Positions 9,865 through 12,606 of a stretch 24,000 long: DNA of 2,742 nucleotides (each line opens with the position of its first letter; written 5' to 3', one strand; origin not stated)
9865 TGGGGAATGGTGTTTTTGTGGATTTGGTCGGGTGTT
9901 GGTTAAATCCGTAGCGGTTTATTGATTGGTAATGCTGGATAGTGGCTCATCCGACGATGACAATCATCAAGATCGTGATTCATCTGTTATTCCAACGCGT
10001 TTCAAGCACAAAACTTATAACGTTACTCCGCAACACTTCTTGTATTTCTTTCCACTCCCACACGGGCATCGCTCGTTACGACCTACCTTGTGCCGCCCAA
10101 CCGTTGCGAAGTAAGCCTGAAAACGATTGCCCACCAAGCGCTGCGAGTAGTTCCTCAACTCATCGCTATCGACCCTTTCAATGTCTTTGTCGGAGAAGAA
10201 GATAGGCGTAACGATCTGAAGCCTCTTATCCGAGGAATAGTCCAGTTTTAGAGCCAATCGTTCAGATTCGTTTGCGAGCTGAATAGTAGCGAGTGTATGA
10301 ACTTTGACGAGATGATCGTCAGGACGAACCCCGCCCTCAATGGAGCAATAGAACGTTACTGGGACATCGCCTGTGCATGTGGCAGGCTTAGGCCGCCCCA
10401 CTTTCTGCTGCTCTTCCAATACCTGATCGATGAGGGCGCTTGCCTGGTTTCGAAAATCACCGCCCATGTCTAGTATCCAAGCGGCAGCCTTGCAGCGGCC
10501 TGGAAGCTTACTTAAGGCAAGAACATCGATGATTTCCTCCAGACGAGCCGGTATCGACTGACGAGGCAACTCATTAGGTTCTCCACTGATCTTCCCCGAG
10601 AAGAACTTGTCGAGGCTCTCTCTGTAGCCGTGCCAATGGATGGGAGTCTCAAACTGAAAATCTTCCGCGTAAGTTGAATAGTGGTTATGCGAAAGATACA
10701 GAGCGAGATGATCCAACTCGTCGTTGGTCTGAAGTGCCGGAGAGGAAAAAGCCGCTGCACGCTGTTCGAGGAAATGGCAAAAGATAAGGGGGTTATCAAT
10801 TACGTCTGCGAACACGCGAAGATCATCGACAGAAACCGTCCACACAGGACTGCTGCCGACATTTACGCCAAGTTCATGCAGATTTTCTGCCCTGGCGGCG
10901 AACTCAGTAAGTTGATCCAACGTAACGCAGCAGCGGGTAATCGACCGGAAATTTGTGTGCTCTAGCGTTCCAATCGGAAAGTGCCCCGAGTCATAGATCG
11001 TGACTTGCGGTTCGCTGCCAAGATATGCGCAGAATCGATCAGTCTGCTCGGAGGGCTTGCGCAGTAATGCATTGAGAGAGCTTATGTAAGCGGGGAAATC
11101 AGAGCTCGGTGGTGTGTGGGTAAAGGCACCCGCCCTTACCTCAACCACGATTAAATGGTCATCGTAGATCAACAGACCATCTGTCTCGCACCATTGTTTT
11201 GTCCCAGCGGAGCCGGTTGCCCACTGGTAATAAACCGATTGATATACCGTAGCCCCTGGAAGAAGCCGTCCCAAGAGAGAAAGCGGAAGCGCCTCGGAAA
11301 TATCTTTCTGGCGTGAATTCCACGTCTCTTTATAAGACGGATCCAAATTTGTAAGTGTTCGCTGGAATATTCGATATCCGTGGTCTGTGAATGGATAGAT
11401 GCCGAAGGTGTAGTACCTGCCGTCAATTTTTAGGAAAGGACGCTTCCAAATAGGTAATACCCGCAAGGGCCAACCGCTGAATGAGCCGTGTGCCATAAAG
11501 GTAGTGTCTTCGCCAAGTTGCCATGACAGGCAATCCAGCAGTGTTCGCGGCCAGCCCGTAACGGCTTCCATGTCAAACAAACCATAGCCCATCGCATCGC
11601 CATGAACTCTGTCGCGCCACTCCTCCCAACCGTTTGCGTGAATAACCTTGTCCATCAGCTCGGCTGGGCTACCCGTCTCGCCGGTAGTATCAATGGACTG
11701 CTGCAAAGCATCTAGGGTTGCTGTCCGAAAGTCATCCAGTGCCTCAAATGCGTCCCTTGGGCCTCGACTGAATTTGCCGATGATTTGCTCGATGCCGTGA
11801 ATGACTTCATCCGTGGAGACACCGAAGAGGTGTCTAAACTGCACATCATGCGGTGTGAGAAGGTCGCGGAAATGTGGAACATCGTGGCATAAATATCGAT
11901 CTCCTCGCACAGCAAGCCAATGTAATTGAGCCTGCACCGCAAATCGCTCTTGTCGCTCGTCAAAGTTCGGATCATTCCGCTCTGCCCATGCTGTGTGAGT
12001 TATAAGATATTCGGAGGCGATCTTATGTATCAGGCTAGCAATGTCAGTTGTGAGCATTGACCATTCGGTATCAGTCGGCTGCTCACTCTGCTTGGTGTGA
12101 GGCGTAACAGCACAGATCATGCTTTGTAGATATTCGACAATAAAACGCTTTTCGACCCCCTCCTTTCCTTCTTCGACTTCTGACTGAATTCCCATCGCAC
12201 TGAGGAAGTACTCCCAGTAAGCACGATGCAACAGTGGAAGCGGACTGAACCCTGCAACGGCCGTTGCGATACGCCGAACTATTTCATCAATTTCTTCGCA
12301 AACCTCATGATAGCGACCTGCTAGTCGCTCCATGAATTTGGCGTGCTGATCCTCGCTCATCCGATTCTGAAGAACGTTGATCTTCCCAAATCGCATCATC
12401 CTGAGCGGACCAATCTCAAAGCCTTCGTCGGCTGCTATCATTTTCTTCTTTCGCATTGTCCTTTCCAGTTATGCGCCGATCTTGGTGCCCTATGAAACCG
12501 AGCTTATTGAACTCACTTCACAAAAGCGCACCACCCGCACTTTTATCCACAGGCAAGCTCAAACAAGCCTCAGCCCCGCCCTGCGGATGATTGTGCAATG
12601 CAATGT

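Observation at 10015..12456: Orphan 813-aa SEC-C-tailed protein with a nuclease-like core, on a low-GC single-gene insertion between creC and creD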

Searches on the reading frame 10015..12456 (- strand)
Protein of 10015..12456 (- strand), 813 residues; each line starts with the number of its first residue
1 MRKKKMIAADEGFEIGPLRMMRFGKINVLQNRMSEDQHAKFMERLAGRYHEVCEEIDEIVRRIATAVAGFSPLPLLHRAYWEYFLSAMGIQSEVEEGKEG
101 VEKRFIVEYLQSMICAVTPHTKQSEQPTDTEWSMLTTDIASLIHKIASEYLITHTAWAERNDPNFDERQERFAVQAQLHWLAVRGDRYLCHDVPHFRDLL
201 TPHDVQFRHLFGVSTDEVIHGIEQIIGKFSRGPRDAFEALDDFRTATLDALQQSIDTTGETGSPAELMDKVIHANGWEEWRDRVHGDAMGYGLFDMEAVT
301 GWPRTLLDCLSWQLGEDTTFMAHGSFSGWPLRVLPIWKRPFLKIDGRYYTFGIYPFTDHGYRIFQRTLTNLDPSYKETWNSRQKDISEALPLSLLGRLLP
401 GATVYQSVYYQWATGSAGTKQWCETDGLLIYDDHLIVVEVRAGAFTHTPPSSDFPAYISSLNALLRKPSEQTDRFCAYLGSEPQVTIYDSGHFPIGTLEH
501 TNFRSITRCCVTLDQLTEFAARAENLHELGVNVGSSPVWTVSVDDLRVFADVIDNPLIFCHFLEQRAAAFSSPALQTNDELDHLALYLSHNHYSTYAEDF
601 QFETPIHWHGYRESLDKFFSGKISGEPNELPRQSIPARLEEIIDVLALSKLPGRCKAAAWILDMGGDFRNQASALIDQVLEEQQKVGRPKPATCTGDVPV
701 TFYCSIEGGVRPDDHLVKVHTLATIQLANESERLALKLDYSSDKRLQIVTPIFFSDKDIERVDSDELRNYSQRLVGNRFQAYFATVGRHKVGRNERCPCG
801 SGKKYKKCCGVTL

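Call 6: search_protein_families(library=pfam, proteins=[window:10015-12456:-], max_evalue=0.1)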
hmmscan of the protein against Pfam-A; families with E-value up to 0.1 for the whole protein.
window:10015-12456:- (813 aa): 1 family
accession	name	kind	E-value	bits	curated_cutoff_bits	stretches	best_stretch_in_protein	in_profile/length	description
PF02810.21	SEC-C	-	1.9e-08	34.4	20.4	1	793-810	1-18/19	SEC-C motif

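Call 7: search_protein_families(library=padloc, proteins=[window:10015-12456:-], max_evalue=1)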
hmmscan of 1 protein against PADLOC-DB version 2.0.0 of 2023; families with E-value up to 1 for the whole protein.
window:10015-12456:- (813 aa): 5 families
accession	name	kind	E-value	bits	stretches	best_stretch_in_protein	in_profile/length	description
PDLC04917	PDC-S12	-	1.9e-07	29.2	1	785-809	192-216/218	-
PDLC00833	E1-E2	-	4e-06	24.5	1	786-810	167-191/222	E1-E2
PDLC00865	E2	-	2.8e-05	21.6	1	780-811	159-190/219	E2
PDLC00872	E2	-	0.00049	17.6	1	786-809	163-186/216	E2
PDLC00871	E2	-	0.021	12.5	1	790-811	170-190/241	E2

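Call 8: search_protein_families(library=ncbifam, proteins=[window:10015-12456:-], max_evalue=1)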
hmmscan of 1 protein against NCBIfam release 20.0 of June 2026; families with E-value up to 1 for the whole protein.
window:10015-12456:- (813 aa): 9 families
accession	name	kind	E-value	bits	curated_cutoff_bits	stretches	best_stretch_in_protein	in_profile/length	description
NF004088.0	PRK05590.1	equivalog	9.3e-11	42.4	140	1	778-810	132-164/166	hypothetical protein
NF002449.0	PRK01617.1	equivalog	2e-10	41.2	141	1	766-810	110-153/154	hypothetical protein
TIGR04102.1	SWIM_PBPRA1643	hypoth_equivalog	1.5e-08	35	68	1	786-810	84-108/108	PBPRA1643 family SWIM/SEC-C metal-binding motif protein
NF007704.0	PRK10396.1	equivalog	3.2e-07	30.5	149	1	787-809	197-219/221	hypothetical protein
NF002592.0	PRK02250.1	equivalog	6.3e-07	29.7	158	1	785-810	142-167/167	hypothetical protein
NF001213.0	PRK00183.1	equivalog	2.8e-06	27.5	158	1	780-811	122-154/157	hypothetical protein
NF002486.0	PRK01752.1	equivalog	0.0023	17.9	120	1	793-812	137-156/157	YchJ family protein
NF003262.0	PRK04233.1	equivalog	0.32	11.1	204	0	794-810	7-23/129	hypothetical protein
NF008970.0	PRK12318.1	equivalog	0.71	9.1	267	1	792-808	2-18/291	methionyl aminopeptidase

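Call 9: find_homologous_proteins(query=window:10015-12456:-)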
Query window:10015-12456:- (813 aa): 116 proteins with E <= 0.001 among 8000 candidates.
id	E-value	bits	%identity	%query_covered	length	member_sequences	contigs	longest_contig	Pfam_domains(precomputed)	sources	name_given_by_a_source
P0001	0.0e+0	1925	100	100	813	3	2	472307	PF02810.22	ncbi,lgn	ncbi:MAG: SEC-C metal-binding domain-containing protein [Pseudomonadota bacterium]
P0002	0.0e+0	1667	85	100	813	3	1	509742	PF02810.22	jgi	jgi:hypothetical protein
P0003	0.0e+0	1592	81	100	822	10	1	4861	PF02810.22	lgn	-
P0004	0.0e+0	1498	76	100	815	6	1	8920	PF02810.22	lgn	-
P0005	0.0e+0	1474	75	100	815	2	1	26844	PF02810.22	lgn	-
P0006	0.0e+0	1405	74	97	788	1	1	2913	PF02810.22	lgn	-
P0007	0.0e+0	1391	70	99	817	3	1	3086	PF02810.22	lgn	-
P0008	0.0e+0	1377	69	100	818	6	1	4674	PF02810.22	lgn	-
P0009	0.0e+0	1347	68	100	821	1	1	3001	PF02810.22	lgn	-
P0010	0.0e+0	1343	68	100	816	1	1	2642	PF02810.22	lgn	-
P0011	0.0e+0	1331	67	100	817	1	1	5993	PF02810.22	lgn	-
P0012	0.0e+0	1328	67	99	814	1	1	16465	PF02810.22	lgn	-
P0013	0.0e+0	1323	67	100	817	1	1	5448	PF02810.22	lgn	-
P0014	0.0e+0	1321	67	100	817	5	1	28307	PF02810.22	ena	-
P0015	0.0e+0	1320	66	100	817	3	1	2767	PF02810.22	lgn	-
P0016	0.0e+0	1314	67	99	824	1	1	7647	PF02810.22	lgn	-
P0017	0.0e+0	1280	65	99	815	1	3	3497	PF02810.22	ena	-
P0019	1.4e-296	1004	52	100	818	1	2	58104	PF02810.22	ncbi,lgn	-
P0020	5.5e-291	986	52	99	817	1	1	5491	PF02810.22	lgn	-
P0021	1.6e-290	984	53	99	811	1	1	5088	PF02810.22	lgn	-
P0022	1.0e-223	763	43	98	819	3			PF02810.22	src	-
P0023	1.2e-221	757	42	100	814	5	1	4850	PF02810.22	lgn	-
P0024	3.7e-217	742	42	98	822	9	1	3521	PF02810.22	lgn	-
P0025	7.3e-216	737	42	99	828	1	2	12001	PF02810.22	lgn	-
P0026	1.1e-213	730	42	98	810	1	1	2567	PF02810.22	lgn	-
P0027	3.9e-210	718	42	100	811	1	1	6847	PF02810.22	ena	-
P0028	1.4e-209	717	43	99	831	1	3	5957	PF02810.22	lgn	-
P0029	4.9e-209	715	43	99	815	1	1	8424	PF02810.22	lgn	-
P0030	5.0e-207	708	43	100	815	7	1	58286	PF02810.22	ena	-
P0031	1.7e-206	706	42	99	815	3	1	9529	PF02810.22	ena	-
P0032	2.5e-206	706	42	99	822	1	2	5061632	PF02810.22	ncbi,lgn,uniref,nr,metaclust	ncbi:SEC-C motif domain protein [Anaeromyxobacter sp. K]|uniref:YecA family protein n=1 Tax=Anaeromy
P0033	4.0e-206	705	43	99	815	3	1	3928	PF02810.22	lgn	-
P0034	1.5e-205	703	41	99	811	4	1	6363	PF02810.22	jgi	-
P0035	1.7e-205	703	41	98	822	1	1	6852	PF02810.22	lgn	-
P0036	1.0e-204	701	41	100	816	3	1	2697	PF02810.22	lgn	-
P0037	3.5e-204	699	41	98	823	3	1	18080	PF02810.22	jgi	jgi:hypothetical protein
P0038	8.1e-204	698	42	99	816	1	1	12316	PF02810.22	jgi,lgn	jgi:hypothetical protein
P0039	2.7e-203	696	41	99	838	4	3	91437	PF02810.22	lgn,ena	-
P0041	1.2e-202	694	43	99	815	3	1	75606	PF02810.22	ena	-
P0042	5.6e-201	688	42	99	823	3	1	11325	PF02810.22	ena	-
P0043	8.2e-201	688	41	99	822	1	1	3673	PF02810.22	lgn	-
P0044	4.1e-200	685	41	99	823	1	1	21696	PF02810.22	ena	-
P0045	1.1e-199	684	41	97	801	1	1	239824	PF02810.22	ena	-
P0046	1.6e-199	683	42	99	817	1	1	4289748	PF02810.22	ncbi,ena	-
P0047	4.1e-199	682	40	99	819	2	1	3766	PF02810.22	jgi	jgi:hypothetical protein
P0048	1.1e-198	681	41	99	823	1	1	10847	PF02810.22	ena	-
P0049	1.0e-197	677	40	100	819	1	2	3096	PF02810.22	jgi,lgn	-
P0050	1.3e-196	674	41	99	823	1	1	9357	PF02810.22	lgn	-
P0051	2.3e-196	673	40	100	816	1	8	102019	PF02810.22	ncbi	ncbi:MAG: SEC-C metal-binding domain-containing protein [Roseibium sp.]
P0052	2.0e-195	670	40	99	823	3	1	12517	PF02810.22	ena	-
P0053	2.6e-195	669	41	99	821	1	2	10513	PF02810.22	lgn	-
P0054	2.2e-193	663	40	99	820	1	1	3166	PF02810.22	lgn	-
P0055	2.7e-193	663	40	98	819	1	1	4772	PF02810.22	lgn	-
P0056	3.1e-193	663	40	99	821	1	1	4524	PF02810.22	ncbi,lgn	-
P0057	3.8e-193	662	42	99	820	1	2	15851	PF02810.22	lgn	-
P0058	9.9e-193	661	41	99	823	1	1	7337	PF02810.22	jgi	jgi:hypothetical protein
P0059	2.0e-192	660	41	98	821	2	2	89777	PF02810.22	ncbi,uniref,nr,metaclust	ncbi:SEC-C metal-binding domain-containing protein [Hyphomonas pacifica]|uniref:Preprotein transloca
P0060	4.7e-192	659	41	92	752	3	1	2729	PF02810.22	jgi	jgi:hypothetical protein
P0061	3.1e-190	653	42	87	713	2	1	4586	PF02810.22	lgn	-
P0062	1.2e-189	651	40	99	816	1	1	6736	PF02810.22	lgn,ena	-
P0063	2.4e-189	650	39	99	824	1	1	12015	PF02810.22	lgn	-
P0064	1.3e-188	647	40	99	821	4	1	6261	PF02810.22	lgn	-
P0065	3.3e-188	646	39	99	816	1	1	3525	PF02810.22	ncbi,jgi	jgi:hypothetical protein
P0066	6.5e-188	645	40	98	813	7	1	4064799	PF02810.22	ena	-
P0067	2.3e-187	643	40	100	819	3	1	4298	PF02810.22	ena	-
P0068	9.4e-186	638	38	99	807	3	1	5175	PF02810.22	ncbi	-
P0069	3.4e-185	636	38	99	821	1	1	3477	PF02810.22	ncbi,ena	-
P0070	6.6e-185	635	39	99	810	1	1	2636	PF02810.22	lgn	-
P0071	1.2e-183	631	39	99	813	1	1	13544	PF02810.22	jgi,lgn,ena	jgi:preprotein translocase subunit SecA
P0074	7.7e-182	625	40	98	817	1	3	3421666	PF02810.22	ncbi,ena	-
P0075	5.0e-181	622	39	99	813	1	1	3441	PF02810.22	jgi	jgi:hypothetical protein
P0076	2.4e-180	620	39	99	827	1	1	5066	PF02810.22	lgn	-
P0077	4.6e-180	619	39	98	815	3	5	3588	PF02810.22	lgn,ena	-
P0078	2.2e-179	617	38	100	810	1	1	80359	PF02810.22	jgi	jgi:hypothetical protein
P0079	6.3e-179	615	38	94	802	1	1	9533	PF02810.22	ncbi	-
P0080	5.3e-178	612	39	99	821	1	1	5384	PF02810.22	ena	-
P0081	5.4e-178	612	40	94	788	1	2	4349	PF02810.22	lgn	-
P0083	8.1e-176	605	40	95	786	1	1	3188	PF02810.22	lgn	-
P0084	1.6e-175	604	38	99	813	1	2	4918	PF02810.22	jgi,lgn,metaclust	metaclust:\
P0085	5.0e-175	602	37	99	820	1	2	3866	PF02810.22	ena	-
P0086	1.4e-174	601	38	99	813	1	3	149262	PF02810.22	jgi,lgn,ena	-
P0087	2.7e-170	587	37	99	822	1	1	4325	PF02810.22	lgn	-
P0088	2.9e-170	587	38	99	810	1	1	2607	PF02810.22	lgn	-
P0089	4.0e-170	586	39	94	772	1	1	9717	PF02810.22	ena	-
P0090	1.8e-169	584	38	99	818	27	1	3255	PF02810.22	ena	-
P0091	8.4e-169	582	37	99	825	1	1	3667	PF02810.22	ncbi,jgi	jgi:hypothetical protein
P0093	6.4e-167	576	40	87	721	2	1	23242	PF02810.22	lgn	-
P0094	1.6e-165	571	37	100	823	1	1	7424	PF02810.22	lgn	-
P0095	5.5e-164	566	36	96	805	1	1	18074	PF02810.22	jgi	jgi:SEC-C motif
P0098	9.3e-161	555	37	95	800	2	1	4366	PF02810.22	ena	-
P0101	5.3e-156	539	36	100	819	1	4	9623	PF02810.22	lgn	-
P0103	2.1e-153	531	36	96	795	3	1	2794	PF02810.22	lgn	-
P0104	3.6e-148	514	43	74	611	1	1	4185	PF02810.22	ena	-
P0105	4.7e-144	500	44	65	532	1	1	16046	PF02810.22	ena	-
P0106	5.2e-142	493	46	64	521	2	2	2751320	PF02810.22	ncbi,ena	-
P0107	2.5e-140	488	33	99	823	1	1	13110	PF02810.22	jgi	jgi:hypothetical protein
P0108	6.3e-133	463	40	68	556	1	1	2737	PF02810.22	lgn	-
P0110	3.2e-120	421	44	56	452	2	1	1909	PF02810.22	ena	-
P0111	2.2e-118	415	32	95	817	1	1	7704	PF02810.22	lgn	-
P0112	1.0e-113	400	43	55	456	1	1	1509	PF02810.22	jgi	jgi:hypothetical protein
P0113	6.9e-113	397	29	99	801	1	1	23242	PF02810.22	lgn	-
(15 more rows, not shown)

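Call 11: search_solved_structures(query=window:10018-12456:-, max_evalue=1)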
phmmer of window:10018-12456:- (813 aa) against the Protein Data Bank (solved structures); distinct sequences matched with E-value up to 1: 7.
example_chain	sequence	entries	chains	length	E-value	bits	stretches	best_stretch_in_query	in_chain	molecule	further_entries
9l6b_C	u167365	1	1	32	2.5e-07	32.7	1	781-810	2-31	UPF0225 protein YchJ -C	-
1ozb_I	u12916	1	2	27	5.5e-05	24.9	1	790-811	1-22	Preprotein translocase secA subunit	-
1sx0_A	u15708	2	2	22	6.8e-05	24.6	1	790-810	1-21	SecA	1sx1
1tm6_A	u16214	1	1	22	0.00075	21.2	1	792-810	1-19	Preprotein translocase secA subunit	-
3iqy_A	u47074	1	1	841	0.0081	17.7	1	790-812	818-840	Protein translocase subunit secA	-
1tf2_A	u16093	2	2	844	0.0081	17.7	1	790-812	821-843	Preprotein translocase secA subunit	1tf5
2i9w_A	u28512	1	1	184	0.14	13.7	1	790-811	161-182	Hypothetical protein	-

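Call 13: find_encoding_contigs(protein=P0002, flank=10000, max_places=3)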
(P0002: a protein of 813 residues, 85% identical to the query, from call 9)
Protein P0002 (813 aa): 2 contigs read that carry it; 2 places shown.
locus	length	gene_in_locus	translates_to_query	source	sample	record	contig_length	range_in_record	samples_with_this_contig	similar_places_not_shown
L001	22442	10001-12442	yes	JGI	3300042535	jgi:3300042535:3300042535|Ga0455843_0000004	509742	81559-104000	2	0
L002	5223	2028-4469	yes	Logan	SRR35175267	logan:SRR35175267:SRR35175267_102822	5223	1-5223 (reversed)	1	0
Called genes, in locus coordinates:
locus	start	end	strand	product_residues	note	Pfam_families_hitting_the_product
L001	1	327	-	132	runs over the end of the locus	PF01814:Hemerythrin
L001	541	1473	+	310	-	-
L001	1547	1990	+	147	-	PF04358:DsrC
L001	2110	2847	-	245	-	PF01479:S4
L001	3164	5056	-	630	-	PF02310:B12-binding (weak), PF04055:Radical_SAM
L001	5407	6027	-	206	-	PF02635:DsrE (faint), PF13686:DrsE_2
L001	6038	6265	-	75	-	PF01206:TusA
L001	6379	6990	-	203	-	PF00440:TetR_N, PF16925:TetR_C_13, PF21993:TetR_C_13_2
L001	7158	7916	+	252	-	PF01209:Ubie_methyltran (weak), PF08241:Methyltransf_11, PF08242:Methyltransf_12, PF13649:Methyltransf_25, PF13847:Methyltransf_31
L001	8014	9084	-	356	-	PF03193:RsgA_GTPase, PF00005:ABC_tran (weak), PF01926:MMR_HSR1 (weak)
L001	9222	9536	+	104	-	-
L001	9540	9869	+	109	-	PF21716:dnstrm_HI1420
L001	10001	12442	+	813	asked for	PF02810:SEC-C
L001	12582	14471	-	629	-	PF01425:Amidase, PF21986:AH_C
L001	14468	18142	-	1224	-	PF00289:Biotin_carb_N, PF02786:CPSase_L_D2, PF07478:Dala_Dala_lig_C, PF02785:Biotin_carb_C, PF02626:CT_A_B, PF02682:CT_C_D, PF00364:Biotin_lipoyl, PF25917:BSH_RND (weak), +2 more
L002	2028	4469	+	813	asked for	PF02810:SEC-C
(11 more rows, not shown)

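Call 16: find_encoding_contigs(protein=P0001, flank=10000, max_places=3)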
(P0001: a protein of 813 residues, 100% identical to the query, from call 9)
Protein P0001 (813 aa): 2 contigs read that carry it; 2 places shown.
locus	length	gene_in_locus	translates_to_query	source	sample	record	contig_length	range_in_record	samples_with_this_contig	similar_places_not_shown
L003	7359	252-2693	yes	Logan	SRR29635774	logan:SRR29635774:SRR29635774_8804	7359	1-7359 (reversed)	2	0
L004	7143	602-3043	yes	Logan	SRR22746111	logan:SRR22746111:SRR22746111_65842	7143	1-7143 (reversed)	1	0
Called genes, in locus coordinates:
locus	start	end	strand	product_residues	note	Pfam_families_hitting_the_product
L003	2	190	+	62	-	?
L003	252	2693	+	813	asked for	PF02810:SEC-C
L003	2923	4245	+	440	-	PF06123:CreD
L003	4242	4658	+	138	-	-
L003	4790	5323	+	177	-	PF02635:DsrE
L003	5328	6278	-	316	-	PF04381:RdgC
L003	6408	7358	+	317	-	?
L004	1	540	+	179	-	?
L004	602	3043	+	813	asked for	PF02810:SEC-C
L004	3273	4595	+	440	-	PF06123:CreD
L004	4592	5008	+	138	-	-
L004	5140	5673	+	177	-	PF02635:DsrE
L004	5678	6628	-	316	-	PF04381:RdgC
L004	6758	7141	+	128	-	?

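Call 17: search_solved_structures(query=A1, max_evalue=10)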
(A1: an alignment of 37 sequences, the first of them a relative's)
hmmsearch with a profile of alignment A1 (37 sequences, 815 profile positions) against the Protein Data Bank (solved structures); distinct sequences matched with E-value up to 10: 12.
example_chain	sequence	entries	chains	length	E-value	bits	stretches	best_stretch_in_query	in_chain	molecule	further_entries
9l6b_C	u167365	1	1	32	7.3e-08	34.6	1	791-814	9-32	UPF0225 protein YchJ -C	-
1ozb_I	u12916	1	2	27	8.5e-08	34.3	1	793-814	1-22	Preprotein translocase secA subunit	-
3iqy_A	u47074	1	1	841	1.5e-07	33.5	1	760-814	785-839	Protein translocase subunit secA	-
1tf2_A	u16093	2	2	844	1.5e-07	33.5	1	760-814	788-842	Preprotein translocase secA subunit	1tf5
1sx0_A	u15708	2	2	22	1.8e-07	33.3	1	793-813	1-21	SecA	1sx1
1tm6_A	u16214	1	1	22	1.4e-06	30.3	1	795-814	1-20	Preprotein translocase secA subunit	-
2i9w_A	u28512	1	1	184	0.00053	21.8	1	793-813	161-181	Hypothetical protein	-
1pp0_A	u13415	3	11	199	0.24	13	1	605-677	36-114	volvatoxin A2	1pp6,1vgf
3r5e_A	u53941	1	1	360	0.46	12.1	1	521-556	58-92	Transaldolase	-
9l6b_A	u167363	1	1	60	1.8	10.1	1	798-814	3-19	UPF0225 protein YchJ -A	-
2jq5_A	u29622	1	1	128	4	8.9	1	799-813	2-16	SEC-C motif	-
9vxg_A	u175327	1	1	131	7.1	8.1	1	797-814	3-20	UPF0225 protein YchJ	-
